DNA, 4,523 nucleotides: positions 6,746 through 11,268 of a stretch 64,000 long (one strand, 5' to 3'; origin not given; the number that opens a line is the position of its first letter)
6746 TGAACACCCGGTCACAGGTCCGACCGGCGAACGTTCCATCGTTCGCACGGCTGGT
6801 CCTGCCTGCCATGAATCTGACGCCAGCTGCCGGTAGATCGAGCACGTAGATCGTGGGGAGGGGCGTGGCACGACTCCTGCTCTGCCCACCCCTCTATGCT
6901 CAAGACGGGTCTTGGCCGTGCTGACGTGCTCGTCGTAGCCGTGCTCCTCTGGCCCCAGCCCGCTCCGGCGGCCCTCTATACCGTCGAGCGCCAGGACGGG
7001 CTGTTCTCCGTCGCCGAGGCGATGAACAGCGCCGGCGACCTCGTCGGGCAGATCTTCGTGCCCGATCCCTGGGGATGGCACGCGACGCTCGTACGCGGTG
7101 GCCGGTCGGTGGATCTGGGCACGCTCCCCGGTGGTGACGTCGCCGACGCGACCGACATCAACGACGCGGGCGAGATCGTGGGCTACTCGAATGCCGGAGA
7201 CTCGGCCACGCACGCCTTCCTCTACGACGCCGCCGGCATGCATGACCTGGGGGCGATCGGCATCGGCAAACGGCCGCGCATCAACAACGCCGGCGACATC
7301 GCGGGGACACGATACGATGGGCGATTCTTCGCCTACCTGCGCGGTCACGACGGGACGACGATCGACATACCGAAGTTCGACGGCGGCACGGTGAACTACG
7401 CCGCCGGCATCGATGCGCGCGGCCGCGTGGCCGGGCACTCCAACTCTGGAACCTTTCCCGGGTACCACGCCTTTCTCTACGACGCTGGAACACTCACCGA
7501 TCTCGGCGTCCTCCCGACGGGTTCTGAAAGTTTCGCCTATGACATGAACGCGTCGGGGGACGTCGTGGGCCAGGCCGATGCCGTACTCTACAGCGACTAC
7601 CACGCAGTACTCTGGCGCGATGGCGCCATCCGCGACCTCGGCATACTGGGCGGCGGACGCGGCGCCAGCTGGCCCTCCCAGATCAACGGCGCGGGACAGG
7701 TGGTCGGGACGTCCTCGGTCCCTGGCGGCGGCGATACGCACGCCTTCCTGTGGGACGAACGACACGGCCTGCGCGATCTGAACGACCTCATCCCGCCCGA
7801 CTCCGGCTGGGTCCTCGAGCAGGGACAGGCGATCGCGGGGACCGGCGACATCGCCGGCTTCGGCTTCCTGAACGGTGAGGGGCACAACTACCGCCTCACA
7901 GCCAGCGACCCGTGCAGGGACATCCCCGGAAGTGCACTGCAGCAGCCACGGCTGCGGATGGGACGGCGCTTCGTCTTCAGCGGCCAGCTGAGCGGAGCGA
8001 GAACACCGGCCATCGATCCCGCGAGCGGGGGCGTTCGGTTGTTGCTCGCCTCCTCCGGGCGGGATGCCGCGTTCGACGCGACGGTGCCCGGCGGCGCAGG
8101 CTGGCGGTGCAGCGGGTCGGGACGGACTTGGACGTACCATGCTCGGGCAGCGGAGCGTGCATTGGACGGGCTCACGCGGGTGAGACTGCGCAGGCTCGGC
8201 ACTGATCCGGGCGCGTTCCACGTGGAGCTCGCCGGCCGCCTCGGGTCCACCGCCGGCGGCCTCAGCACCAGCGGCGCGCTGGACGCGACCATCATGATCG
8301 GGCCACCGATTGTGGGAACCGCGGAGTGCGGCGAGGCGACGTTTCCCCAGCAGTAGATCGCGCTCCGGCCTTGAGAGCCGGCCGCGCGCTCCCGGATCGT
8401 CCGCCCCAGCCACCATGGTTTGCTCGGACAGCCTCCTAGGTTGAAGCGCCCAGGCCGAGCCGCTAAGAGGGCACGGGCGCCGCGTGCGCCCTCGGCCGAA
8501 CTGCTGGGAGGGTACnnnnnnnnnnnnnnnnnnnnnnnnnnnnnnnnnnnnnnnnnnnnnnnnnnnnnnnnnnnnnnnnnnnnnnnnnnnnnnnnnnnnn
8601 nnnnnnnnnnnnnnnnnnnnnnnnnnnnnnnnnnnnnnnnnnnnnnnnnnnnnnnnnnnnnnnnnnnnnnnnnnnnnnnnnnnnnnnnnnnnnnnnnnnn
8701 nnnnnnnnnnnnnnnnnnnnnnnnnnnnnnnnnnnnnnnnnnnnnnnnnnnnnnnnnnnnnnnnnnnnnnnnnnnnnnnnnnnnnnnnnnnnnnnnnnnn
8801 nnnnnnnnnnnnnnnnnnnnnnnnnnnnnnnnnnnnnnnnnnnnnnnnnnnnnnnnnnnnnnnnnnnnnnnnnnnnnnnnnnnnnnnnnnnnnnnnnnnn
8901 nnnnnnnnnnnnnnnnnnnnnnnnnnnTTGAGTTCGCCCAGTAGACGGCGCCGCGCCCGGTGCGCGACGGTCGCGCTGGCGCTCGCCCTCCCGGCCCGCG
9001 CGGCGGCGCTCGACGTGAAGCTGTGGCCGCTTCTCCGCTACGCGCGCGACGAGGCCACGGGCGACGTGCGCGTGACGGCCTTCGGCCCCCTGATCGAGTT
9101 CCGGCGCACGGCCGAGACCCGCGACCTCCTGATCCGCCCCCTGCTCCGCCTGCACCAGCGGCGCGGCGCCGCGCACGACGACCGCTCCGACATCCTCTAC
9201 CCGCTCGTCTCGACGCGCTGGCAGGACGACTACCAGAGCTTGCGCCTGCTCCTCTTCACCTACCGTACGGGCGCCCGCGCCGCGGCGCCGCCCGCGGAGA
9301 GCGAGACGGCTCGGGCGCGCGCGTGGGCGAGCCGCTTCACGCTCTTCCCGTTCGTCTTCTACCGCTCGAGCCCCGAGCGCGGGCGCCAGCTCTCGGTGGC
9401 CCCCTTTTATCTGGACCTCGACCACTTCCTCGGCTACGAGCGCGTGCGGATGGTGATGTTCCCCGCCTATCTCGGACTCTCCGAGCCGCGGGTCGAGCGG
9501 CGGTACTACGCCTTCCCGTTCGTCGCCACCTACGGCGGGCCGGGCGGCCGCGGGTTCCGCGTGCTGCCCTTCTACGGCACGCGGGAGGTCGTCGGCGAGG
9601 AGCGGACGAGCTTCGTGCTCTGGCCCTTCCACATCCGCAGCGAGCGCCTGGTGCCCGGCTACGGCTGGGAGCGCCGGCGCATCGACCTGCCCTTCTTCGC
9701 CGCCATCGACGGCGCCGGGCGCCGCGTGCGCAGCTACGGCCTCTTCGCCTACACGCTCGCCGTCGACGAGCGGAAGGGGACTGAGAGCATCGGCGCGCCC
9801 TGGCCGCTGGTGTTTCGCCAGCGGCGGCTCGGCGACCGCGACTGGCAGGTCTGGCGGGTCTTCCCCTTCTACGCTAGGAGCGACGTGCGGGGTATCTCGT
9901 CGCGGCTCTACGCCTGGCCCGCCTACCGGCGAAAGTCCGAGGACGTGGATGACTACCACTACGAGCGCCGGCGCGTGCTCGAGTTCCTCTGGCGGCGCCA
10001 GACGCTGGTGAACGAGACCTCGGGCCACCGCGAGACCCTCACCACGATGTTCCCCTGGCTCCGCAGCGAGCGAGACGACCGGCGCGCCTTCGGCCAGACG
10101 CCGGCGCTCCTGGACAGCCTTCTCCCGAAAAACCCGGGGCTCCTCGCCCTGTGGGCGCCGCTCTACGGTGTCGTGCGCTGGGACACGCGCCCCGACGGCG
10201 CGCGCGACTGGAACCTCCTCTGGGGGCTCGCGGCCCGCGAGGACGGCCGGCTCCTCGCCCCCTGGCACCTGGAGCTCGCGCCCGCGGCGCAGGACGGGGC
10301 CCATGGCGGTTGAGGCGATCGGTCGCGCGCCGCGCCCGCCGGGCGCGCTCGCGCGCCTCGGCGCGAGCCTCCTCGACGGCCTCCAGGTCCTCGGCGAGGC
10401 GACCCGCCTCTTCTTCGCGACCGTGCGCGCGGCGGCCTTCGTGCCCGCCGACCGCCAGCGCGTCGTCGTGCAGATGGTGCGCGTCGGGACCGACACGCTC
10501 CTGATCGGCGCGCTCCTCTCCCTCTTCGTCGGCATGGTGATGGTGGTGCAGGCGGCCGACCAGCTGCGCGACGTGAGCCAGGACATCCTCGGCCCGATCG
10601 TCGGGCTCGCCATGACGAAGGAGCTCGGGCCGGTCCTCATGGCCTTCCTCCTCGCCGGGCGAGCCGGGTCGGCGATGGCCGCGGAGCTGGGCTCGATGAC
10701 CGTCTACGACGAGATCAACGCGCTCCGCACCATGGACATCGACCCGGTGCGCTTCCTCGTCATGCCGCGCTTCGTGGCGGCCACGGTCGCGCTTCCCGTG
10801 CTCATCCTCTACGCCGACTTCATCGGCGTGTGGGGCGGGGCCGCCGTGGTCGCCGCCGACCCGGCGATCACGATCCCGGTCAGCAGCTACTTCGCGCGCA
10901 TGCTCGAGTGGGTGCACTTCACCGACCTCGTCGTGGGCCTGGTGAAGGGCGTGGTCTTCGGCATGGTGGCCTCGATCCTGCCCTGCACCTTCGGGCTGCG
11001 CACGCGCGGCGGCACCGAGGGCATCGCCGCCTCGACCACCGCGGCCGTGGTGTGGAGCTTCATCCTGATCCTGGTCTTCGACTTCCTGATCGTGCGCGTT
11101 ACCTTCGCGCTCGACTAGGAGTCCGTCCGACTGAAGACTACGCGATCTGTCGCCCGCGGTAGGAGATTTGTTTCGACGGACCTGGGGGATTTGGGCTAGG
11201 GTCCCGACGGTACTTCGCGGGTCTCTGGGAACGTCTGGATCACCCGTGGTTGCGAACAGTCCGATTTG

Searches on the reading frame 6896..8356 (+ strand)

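Call 5: search_protein_families(library=pfam, proteins=[window:6896-8356:+], max_evalue=0.01)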
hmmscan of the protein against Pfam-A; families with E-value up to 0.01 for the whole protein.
window:6896-8356:+ (486 aa): 1 family
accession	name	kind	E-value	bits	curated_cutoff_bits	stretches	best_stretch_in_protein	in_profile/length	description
PF11949.14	DUF3466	-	1.8e-07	30.5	25.1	0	257-319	434-502/609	Protein of unknown function (DUF3466)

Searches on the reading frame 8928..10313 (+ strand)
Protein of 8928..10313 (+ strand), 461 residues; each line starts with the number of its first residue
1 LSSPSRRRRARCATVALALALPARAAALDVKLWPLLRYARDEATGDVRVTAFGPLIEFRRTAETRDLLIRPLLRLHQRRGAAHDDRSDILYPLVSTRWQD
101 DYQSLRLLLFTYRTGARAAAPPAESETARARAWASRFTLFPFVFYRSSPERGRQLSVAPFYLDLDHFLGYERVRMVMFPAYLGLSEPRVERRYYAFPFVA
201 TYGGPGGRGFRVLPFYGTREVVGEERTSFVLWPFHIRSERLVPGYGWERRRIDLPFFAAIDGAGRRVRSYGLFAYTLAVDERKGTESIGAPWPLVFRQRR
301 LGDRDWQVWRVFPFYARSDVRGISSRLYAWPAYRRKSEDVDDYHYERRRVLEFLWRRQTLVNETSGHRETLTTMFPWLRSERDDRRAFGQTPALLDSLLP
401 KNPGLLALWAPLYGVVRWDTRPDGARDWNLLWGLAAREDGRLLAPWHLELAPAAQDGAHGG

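Call 5: search_protein_families(library=pfam, proteins=[window:8928-10313:+], max_evalue=0.01)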
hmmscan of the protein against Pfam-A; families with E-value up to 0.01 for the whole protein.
window:8928-10313:+ (461 aa): 0 families

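Call 34: search_protein_families(library=ncbifam, proteins=[window:8928-10310:+], max_evalue=0.01)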
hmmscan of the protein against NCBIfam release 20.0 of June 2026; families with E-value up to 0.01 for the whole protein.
window:8928-10310:+ (461 aa): 0 families

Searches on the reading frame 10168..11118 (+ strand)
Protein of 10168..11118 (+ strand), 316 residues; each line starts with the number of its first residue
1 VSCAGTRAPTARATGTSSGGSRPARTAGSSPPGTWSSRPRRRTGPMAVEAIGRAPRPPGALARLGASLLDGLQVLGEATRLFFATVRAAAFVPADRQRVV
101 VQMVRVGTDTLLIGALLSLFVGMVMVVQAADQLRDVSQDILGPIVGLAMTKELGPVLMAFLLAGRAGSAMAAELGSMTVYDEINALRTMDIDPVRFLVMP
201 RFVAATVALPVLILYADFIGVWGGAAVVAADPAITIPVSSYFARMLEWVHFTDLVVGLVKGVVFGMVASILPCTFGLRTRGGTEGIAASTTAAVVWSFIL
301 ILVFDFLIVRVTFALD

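Call 5: search_protein_families(library=pfam, proteins=[window:10168-11118:+], max_evalue=0.01)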
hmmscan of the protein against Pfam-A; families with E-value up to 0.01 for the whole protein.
window:10168-11118:+ (316 aa): 1 family
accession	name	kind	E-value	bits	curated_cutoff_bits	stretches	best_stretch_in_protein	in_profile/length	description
PF02405.21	MlaE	-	3.2e-66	223.4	22.5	1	100-308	2-209/212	Permease MlaE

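Call 11: find_related_loci(query=window:10303-11118:+, collection=genome_contigs, flank=8000)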
Query window:10303-11118:+ (271 aa) in genome_contigs; peptide patterns used: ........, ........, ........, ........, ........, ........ (x = any residue, [..] = any of these).
600 stretches matched a pattern (row limit reached: there are more); 453 encode a relative of the query (tblastn E <= 1e-3); the best 80 are kept; 80 distinct loci.
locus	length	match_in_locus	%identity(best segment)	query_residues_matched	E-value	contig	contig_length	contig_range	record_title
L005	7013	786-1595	84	1-271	5e-146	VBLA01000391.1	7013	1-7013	MAG: Deltaproteobacteria bacterium isolate DP_23 14_1009_13_30cm_scaffold_61289, whole genome shotgun sequence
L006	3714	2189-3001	85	1-270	2e-148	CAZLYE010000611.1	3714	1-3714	MAG TPA_asm: uncultured Candidatus Binatia bacterium isolate binchicken_co279_102 genome assembly, contig: k141_1953158,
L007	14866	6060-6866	82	1-269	1e-137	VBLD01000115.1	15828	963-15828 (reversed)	MAG: Deltaproteobacteria bacterium isolate DP_26 14_1009_16_30cm_scaffold_20760, whole genome shotgun sequence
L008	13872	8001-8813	82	1-271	2e-136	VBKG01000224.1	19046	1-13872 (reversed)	MAG: Deltaproteobacteria bacterium isolate DP_3 14_1009_13_30cm_scaffold_6208, whole genome shotgun sequence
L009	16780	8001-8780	79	11-270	3e-132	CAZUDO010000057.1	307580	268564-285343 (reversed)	MAG TPA_asm: uncultured Candidatus Binatia bacterium isolate binchicken_co165_346 genome assembly, contig: k141_2513158,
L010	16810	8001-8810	77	1-269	2e-127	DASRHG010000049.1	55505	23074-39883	MAG TPA_asm: Candidatus Binatia bacterium isolate SMAG_U10078 k141_1192696, whole genome shotgun sequence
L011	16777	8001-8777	75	10-268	7e-126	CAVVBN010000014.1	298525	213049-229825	MAG: uncultured delta proteobacterium isolate MFD02809.bin.2.268 genome assembly, contig: contig_90826, whole genome sho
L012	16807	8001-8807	76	1-270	1e-125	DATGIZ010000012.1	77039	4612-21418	MAG TPA_asm: Candidatus Binatia bacterium isolate SMAG_U9820 k141_956410, whole genome shotgun sequence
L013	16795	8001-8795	72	1-270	1e-122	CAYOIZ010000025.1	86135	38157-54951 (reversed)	MAG TPA_asm: uncultured Candidatus Binatia bacterium isolate binchicken_co199_112 genome assembly, contig: NODE_369_leng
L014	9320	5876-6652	72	12-270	2e-121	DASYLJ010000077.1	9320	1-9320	MAG TPA_asm: Candidatus Binatia bacterium isolate SMAG_U4345 k141_2560365, whole genome shotgun sequence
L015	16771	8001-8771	73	14-270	3e-120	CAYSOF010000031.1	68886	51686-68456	MAG TPA_asm: uncultured Candidatus Binatia bacterium isolate binchicken_co179_115 genome assembly, contig: NODE_1417_len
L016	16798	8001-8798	59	4-268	2e-99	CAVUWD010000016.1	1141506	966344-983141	MAG: uncultured delta proteobacterium isolate MFD05674.bin.2.46 genome assembly, contig: contig_46118, whole genome shot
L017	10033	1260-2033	62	13-270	4e-98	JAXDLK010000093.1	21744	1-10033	MAG: Candidatus Binatota bacterium isolate BP_616 scaffold_3098935, whole genome shotgun sequence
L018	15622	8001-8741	62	24-270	7e-98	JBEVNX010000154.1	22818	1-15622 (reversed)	MAG: Candidatus Binatia bacterium isolate T4R5BO_autometa_bin_0003 T4R5BO_autometa_bin_0003_k133_9548101, whole genome s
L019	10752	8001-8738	60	23-268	4e-91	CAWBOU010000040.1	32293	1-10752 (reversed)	MAG: uncultured delta proteobacterium isolate MFD09206.bin.2.37 genome assembly, contig: contig_58972, whole genome shot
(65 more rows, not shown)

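Call 63: find_encoding_contigs(protein=window:10303-11118:+, flank=6000, max_places=10)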
Protein window:10303-11118:+ (271 aa): 9 contigs read that carry it; 9 places shown.
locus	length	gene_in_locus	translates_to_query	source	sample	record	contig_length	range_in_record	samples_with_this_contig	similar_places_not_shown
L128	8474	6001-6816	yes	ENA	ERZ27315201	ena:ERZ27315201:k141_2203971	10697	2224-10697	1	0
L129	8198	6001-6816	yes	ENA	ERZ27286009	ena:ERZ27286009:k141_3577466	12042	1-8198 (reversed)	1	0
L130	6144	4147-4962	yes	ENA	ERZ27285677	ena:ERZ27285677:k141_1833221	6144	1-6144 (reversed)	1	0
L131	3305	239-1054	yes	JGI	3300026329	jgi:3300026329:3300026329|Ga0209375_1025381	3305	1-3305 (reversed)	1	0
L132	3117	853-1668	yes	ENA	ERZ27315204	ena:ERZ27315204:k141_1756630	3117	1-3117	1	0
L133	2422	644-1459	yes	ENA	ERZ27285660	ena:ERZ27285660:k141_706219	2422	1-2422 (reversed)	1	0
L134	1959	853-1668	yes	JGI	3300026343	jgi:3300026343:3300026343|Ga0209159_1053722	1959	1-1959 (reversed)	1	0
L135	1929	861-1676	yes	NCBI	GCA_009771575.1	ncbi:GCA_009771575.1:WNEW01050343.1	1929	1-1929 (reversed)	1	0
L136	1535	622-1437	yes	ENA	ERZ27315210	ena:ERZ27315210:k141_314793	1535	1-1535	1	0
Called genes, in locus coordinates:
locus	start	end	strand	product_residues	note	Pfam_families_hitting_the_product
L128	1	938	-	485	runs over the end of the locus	PF03065:Glyco_hydro_57, PF12055:DUF3536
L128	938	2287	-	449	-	PF00483:NTP_transferase, PF25247:LbH_GLGC (faint), PF24894:Hexapep_GlmU, PF25084:LbH_EIF2B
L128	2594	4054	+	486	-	PF11949:DUF3466 (faint)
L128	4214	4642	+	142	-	-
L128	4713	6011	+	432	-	-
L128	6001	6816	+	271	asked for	PF02405:MlaE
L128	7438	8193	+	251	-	PF07603:Lcl_C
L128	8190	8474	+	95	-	?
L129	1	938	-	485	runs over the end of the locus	PF03065:Glyco_hydro_57, PF12055:DUF3536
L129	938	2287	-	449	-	PF00483:NTP_transferase, PF25247:LbH_GLGC (faint), PF24894:Hexapep_GlmU, PF25084:LbH_EIF2B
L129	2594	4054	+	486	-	PF11949:DUF3466 (faint)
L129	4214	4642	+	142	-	-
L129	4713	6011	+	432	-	-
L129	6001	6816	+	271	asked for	PF02405:MlaE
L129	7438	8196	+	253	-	?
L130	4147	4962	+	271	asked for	PF02405:MlaE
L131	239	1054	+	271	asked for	PF02405:MlaE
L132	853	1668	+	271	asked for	PF02405:MlaE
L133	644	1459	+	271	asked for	PF02405:MlaE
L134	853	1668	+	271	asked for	PF02405:MlaE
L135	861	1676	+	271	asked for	PF02405:MlaE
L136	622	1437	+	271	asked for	PF02405:MlaE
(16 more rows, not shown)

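Call 73: search_protein_families(library=pfam, proteins=[L017:2890-4284:+], max_evalue=0.01)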
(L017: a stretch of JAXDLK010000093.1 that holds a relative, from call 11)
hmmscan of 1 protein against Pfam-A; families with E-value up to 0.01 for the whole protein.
L017:2890-4284:+ (465 aa): 0 families
